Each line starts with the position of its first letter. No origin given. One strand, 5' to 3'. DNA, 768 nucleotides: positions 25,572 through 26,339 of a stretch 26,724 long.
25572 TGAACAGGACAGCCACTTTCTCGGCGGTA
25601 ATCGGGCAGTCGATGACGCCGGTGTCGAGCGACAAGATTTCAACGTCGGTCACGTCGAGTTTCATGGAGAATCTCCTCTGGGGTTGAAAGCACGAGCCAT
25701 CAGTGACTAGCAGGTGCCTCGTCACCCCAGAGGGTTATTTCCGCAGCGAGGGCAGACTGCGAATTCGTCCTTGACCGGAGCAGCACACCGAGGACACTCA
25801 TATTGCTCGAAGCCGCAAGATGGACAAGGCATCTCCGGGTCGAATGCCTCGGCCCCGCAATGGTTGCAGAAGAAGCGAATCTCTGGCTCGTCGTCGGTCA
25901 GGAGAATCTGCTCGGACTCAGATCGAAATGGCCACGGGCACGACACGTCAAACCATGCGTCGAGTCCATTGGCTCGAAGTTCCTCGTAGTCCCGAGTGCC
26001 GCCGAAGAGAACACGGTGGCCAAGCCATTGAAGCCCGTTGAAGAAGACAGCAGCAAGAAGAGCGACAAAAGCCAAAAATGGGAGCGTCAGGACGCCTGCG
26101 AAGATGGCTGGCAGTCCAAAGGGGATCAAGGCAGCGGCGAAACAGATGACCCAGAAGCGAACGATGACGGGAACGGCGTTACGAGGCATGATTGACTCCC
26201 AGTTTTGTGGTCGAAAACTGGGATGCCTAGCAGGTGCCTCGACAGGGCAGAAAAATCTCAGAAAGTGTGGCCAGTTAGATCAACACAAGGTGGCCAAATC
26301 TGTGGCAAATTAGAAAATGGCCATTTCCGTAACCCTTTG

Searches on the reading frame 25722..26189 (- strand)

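Call 27: search_protein_families(library=pfam, proteins=[window:25722-26189:-], max_evalue=0.001)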
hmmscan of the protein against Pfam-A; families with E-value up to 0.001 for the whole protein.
window:25722-26189:- (155 aa): 3 families
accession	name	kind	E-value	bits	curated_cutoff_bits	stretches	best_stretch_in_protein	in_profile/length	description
PF13240.11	Zn_Ribbon_1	-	4.7e-06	26.6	25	0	132-151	2-21/23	zinc-ribbon domain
PF12773.13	DZR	-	2.5e-05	24.8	27.3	1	108-150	1-45/45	Double zinc ribbon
PF13248.11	Zn_ribbon_3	-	0.00022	21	27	1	130-151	3-24/26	zinc-ribbon domain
